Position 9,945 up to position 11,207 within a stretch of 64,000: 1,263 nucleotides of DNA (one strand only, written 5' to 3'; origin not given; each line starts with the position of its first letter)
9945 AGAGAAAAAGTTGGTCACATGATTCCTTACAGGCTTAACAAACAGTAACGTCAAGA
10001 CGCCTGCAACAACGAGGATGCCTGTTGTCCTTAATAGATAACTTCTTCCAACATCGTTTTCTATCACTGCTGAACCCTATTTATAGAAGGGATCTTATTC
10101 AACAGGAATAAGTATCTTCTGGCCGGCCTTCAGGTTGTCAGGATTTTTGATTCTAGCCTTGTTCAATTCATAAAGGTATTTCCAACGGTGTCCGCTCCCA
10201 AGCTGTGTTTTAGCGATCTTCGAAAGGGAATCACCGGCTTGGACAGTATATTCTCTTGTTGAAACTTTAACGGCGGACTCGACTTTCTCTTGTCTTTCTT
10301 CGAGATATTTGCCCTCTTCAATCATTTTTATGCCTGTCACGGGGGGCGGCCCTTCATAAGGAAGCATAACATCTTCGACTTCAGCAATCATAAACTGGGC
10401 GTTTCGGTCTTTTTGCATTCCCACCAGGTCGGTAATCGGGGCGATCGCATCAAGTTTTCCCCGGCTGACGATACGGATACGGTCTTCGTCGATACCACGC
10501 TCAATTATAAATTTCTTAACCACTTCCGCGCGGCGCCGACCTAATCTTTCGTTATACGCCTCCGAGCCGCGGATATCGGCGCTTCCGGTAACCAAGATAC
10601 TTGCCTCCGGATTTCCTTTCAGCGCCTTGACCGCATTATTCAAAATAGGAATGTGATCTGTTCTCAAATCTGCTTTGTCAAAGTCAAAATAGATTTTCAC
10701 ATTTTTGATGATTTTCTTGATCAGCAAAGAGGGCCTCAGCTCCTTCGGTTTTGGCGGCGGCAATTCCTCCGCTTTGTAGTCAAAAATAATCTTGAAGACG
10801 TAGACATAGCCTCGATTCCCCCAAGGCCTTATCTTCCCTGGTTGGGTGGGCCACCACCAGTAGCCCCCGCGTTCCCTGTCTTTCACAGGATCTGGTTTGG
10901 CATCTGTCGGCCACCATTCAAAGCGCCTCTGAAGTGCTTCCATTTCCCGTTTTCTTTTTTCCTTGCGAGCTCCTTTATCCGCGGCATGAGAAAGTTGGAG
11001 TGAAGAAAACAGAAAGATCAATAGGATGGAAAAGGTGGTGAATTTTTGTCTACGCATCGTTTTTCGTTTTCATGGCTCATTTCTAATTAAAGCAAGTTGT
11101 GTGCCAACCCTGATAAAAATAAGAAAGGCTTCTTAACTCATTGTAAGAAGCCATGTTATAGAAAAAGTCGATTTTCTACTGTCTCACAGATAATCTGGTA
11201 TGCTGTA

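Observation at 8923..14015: Sigma-54 two-component system placed directly upstream of a perfect sigma-54 promoter driving an OmpA-LysM and peptidoglycan-binding protein operon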

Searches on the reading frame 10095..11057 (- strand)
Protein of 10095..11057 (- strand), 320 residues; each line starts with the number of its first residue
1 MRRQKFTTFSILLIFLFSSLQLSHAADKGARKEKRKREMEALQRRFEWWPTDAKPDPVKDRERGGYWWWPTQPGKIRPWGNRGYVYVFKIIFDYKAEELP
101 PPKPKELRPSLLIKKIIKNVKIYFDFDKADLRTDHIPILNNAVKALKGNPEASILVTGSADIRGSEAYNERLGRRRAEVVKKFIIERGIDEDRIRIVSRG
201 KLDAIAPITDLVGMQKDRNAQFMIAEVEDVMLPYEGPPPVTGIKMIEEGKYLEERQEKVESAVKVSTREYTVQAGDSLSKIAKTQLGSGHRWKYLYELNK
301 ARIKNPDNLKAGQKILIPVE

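Call 3: search_protein_families(library=pfam, proteins=[window:10095-11057:-], max_evalue=0.01)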
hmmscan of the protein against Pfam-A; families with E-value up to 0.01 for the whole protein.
window:10095-11057:- (320 aa): 2 families
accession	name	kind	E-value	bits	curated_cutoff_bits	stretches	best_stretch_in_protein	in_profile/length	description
PF00691.25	OmpA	-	5.6e-16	59.1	27.2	1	123-206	1-86/98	OmpA family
PF01476.26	LysM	-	1.4e-10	41.4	20.9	1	270-318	1-43/43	LysM domain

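Call 10: find_encoding_contigs(protein=window:10095-11057:-, flank=10000, max_places=6)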
Protein window:10095-11057:- (320 aa): 2 contigs read that carry it; 2 places shown.
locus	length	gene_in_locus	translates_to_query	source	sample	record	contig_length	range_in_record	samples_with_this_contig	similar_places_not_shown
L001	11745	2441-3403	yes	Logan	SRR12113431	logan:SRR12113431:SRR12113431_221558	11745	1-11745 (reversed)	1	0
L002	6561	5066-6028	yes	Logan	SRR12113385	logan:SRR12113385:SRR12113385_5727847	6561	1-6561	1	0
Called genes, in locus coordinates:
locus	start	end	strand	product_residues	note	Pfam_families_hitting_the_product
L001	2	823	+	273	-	?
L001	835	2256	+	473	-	PF00072:Response_reg, PF00158:Sigma54_activat, PF14532:Sigma54_activ_2, PF07728:AAA_5, PF00004:AAA (weak), PF25601:AAA_lid_14, PF02954:HTH_8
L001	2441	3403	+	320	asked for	PF00691:OmpA, PF01476:LysM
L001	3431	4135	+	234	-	PF08823:PG_binding_2 (faint), PF01471:PG_binding_1, PF09374:PG_binding_3 (faint), PF01471:PG_binding_1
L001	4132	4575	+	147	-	PF08823:PG_binding_2 (faint), PF01471:PG_binding_1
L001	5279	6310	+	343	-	PF21088:MS_channel_1st, PF00924:MS_channel_2nd, PF21082:MS_channel_3rd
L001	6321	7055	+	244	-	PF12811:BaxI_1, PF01027:Bax1-I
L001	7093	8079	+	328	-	PF01145:Band_7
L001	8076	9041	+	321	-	PF01145:Band_7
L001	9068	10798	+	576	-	PF00474:SSF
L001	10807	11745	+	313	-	?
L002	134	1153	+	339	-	PF12802:MarR_2 (faint), PF02661:Fic, PF01978:TrmB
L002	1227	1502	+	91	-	PF02604:PhdYeFM_antitox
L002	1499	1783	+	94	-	PF05016:ParE_toxin, PF15781:ParE-like_toxin (weak)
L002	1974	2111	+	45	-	-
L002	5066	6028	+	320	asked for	PF00691:OmpA, PF01476:LysM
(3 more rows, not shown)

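Call 11: find_related_loci(query=window:10095-11057:-, collection=genome_contigs, flank=6000)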
Query window:10095-11057:- (320 aa) in genome_contigs; peptide patterns used: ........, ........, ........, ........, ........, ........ (x = any residue, [..] = any of these).
532 stretches matched a pattern; 424 encode a relative of the query (tblastn E <= 1e-3); the best 80 are kept; 80 distinct loci.
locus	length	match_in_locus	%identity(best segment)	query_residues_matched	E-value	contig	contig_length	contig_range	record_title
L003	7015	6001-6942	69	5-320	2e-147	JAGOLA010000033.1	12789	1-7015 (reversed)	MAG: Candidatus Omnitrophota bacterium isolate Go_SlDig_bin_159 Go_SlDig_14612_length_12789_cov_3.915574, whole genome s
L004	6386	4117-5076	65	1-320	9e-146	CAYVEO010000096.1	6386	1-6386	MAG TPA_asm: uncultured Planctomycetia bacterium isolate SRP090828_co3_47 genome assembly, contig: NODE_2810_length_6386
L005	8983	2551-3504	70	1-320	7e-145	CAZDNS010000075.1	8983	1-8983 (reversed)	MAG TPA_asm: uncultured Planctomycetia bacterium isolate SRP090828_co1_107 genome assembly, contig: NODE_1547_length_898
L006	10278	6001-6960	70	1-320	2e-144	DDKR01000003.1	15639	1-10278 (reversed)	MAG TPA_asm: Candidatus Omnitrophica bacterium UBA2593 UBA2593_contig_685, whole genome shotgun sequence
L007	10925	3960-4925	68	1-320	2e-144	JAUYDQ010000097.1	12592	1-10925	MAG: Candidatus Omnitrophota bacterium isolate C20_metabat.bin.43 C20_k141_810198, whole genome shotgun sequence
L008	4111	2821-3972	71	30-320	2e-145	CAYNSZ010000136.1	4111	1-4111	MAG TPA_asm: uncultured Planctomycetia bacterium isolate SRP080215_co1_130 genome assembly, contig: NODE_47193_length_41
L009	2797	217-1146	65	11-320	7e-147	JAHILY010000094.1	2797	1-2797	MAG: Candidatus Omnitrophota bacterium isolate KR13_N2.mb.45 KR13_N2.mb.45_k141_313950, whole genome shotgun sequence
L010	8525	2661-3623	66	1-320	4e-140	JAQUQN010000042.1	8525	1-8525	MAG: Candidatus Omnitrophota bacterium isolate STD1_50 NODE_25796_length_8525_cov_5.470350_Sandtown_D1, whole genome sho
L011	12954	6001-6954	64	1-320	1e-139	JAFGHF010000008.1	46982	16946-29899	MAG: Candidatus Omnitrophota bacterium isolate Zod_Metabat.1437 k87_1729771, whole genome shotgun sequence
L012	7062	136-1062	65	1-320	6e-139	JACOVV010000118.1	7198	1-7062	MAG: Candidatus Omnitrophota bacterium isolate NC_groundwater_109_Ag_S-0.2um_50_23 S_p2_S4_170907_scaffold_1345797, whol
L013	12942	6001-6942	65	6-320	7e-139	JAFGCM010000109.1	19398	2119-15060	MAG: Candidatus Omnitrophota bacterium isolate Zod_Metabat.1113 k87_13838156, whole genome shotgun sequence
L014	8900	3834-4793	64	1-320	2e-138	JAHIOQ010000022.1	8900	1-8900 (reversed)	MAG: Candidatus Omnitrophota bacterium isolate KR13_S3.mb.139 KR13_S3.mb.139_k141_79632, whole genome shotgun sequence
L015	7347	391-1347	67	2-320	5e-138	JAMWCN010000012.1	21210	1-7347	MAG: Candidatus Omnitrophota bacterium isolate QZM4_1.bins.127.Tibet NODE_6532_length_21210_cov_4.655979, whole genome s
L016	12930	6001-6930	69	9-320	7e-138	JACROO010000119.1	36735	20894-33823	MAG: Nitrospirae bacterium isolate NC_groundwater_1963_Pr3_S-0.2um_42_3 scaffold_471340, whole genome shotgun sequence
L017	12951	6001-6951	65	12-320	1e-137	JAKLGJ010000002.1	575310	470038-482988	MAG: Candidatus Omnitrophota bacterium isolate RA.bin37 RA.bin37_2, whole genome shotgun sequence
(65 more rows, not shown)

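Call 47: search_protein_families(library=pfam, proteins=[L016:3066-3737:+, L016:3740-5194:+, L016:5362-5748:+, L016:8047-8445:+, L016:8807-9478:+, L016:9713-11950:+, L005:199-885:+, L005:848-2101:+, L005:4660-5034:+], max_evalue=0.001)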
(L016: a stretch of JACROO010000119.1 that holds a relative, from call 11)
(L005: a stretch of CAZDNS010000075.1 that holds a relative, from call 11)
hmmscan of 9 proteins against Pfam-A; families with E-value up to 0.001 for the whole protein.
L016:3066-3737:+ (223 aa): 2 families
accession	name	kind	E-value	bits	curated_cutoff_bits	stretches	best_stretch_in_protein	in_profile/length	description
PF00072.30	Response_reg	-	1.5e-29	102.9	30.2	1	4-113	1-110/111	Response regulator receiver domain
PF00486.34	Trans_reg_C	-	5.6e-26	90.9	26.2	1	147-221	2-77/77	Transcriptional regulatory protein, C terminal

L016:3740-5194:+ (484 aa): 5 families
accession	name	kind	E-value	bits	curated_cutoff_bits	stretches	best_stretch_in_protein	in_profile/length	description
PF02518.31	HATPase_c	-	6.2e-27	94.7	26.4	1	372-480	2-108/111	Histidine kinase-, DNA gyrase B-, and HSP90-like ATPase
PF00512.31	HisKA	-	4.2e-13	49.6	26.9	1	261-324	3-65/66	His Kinase A (phospho-acceptor) domain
PF12729.13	4HB_MCP_1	-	4.3e-07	30.1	27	1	6-166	5-169/181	Four helix bundle sensory module for signal transduction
PF13589.12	HATPase_c_3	-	4.2e-05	24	25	1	382-452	9-80/137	Histidine kinase-, DNA gyrase B-, and HSP90-like ATPase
PF00672.30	HAMP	-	0.00038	21.1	25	1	202-254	1-52/53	HAMP domain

L016:5362-5748:+ (128 aa): 1 family
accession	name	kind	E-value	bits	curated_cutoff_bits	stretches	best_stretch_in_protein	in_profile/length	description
PF00072.30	Response_reg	-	2.9e-18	66.5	30.2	1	4-97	1-96/111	Response regulator receiver domain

L016:8047-8445:+ (132 aa): 0 families

L016:8807-9478:+ (223 aa): 1 family
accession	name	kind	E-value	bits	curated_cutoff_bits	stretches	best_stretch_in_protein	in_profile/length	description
PF00691.25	OmpA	-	2.3e-19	70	27.2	1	105-206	1-98/98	OmpA family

L016:9713-11950:+ (745 aa): 4 families
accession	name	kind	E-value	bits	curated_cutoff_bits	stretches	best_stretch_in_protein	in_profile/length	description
PF00982.27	Glyco_transf_20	-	1.7e-124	416.6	32.5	1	274-740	3-472/473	Glycosyltransferase family 20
PF17203.10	sCache_3_2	-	3e-05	24.6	28.4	1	32-149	4-124/140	Single cache domain 3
PF00534.26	Glycos_transf_1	-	0.00022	21.3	26.4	0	542-718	13-167/172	Glycosyl transferases group 1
PF13692.12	Glyco_trans_1_4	-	0.00047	20.9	27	0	629-706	67-141/142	Glycosyl transferases group 1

L005:199-885:+ (228 aa): 1 family
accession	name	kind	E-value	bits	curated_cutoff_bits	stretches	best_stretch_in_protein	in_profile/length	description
PF19027.5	DUF5752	-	1e-70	237.7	23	1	9-218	2-208/208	Family of unknown function (DUF5752)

L005:848-2101:+ (417 aa): 4 families
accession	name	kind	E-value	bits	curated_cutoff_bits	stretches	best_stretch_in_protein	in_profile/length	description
PF21269.3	TreT_GT1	-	1.5e-54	184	27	1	43-186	1-144/144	Trehalose synthase, N-terminal domain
PF00534.26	Glycos_transf_1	-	1.8e-25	89.9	26.4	1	216-386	4-171/172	Glycosyl transferases group 1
PF13692.12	Glyco_trans_1_4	-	2.5e-12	47.7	27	1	228-372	2-141/142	Glycosyl transferases group 1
PF20706.3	GT4-conflict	-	2.6e-05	23.8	26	1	243-352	215-324/385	Family 4 Glycosyltransferase in conflict systems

L005:4660-5034:+ (124 aa): 0 families

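Call 65: search_protein_families(library=ncbifam, proteins=[window:10095-11057:-], max_evalue=0.001)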
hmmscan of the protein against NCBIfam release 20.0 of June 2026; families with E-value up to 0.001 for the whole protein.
window:10095-11057:- (320 aa): 22 families
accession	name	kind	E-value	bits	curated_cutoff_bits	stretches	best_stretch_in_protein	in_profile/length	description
TIGR02802.1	Pal_lipo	equivalog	5.3e-21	74.7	125.35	1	121-223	1-103/104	peptidoglycan-associated lipoprotein Pal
NF045787.1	OmpABordt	equivalog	2.8e-19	69.6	200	1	110-220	78-185/194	outer membrane protein OmpA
NF052230.1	T9SS_PorE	exception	5.1e-19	68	600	1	116-201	513-596/648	PorE family type IX secretion system protein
NF008067.1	PRK10802.1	equivalog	9.9e-19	67.8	261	1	112-212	59-159/171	peptidoglycan-associated lipoprotein Pal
NF053607.1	CHU_0125_OmpA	equivalog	2.2e-18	66.1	620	1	113-201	524-612/639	CHU_0125 family OmpA-like outer membrane integrity protein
NF053611.1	YiaD_Gzip_OmpA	equivalog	1.2e-17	64.3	175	1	120-219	102-201/206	YiaD family glycine zipper/OmpA-like lipoprotein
NF053613.1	OMP_toxin_LptF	equivalog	2.3e-15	57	400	1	121-226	142-247/256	lipotoxin F family OmpA-related lipoprotein LptF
NF053612.1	anchor_PA1041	equivalog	7.8e-15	55.5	250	1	119-209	130-220/236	PA1041 family peptidoglycan-binding anchor lipoprotein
NF033763.1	exchanger_TraB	exception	2.3e-12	45.7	700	1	115-229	387-502/522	outer membrane exchange protein TraB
NF053585.1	OMP_LP_YfiB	equivalog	2.9e-12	46.8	128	1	121-223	57-159/163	outer membrane lipoprotein YfiB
NF008399.0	PRK11198.1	equivalog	1.1e-11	45.4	134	1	256-319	85-147/149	peptidoglycan-binding protein LysM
NF008071.1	PRK10808.1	equivalog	2.8e-11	43.4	277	1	99-206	213-319/358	porin OmpA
NF047726.1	AutTranAdhPGAsTpgA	equivalog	7.2e-11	41.8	350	1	117-204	151-241/268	trimeric autotransporter adhesin/peptidogylcan-associated protein TpgA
TIGR03789.1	pdsO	hypoth_equivalog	1.6e-10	41.1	152.2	1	122-203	141-222/243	sortase-associated OmpA-like protein PdsO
NF045788.1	Omp38Acinit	equivalog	1e-08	34.6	500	1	100-194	221-316/354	outer membrane protein Omp38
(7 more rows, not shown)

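Call 66: find_homologous_proteins(query=window:10095-11057:-, max_evalue=1e-10)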
Query window:10095-11057:- (320 aa): 1323 proteins with E <= 1e-10 among 3006 candidates; the best 120 are listed.
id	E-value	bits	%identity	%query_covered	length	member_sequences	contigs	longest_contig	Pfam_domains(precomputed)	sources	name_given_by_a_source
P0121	2.9e-176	603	85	99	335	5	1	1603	PF00691.26,PF01476.27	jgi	-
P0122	5.3e-170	583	80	100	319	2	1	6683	PF00691.26,PF01476.27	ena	-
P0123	2.2e-151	522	71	91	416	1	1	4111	PF00691.26,PF01476.27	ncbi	-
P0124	5.8e-151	520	73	100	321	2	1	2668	PF00691.26,PF01476.27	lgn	-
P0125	1.4e-150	519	68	91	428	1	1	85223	PF00691.26,PF01476.27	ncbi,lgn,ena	-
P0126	1.4e-150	519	70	100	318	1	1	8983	PF00691.26,PF01476.27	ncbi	-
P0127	4.3e-150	517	71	100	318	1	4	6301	PF00691.26,PF01476.27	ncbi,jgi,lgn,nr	ncbi:MAG: LysM peptidoglycan-binding domain-containing protein [Candidatus Omnitrophica bacterium]|n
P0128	7.6e-150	517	71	97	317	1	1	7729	PF00691.26,PF01476.27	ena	-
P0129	2.5e-149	515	71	100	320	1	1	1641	PF00691.26,PF01476.27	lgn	-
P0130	3.6e-149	514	73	98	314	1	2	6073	PF00691.26,PF01476.27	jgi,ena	-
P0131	6.5e-149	513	74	93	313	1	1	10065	PF00691.26,PF01476.27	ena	-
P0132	8.4e-149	513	69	100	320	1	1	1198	PF00691.26,PF01476.27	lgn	-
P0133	9.5e-149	513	62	100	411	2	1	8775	PF00691.26,PF23457.2,PF01476.27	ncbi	-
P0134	1.0e-148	513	72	98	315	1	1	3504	PF00691.26,PF01476.27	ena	-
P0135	1.4e-148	512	74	93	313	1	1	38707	PF00691.26,PF01476.27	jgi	jgi:outer membrane protein OmpA-like peptidoglycan-associated protein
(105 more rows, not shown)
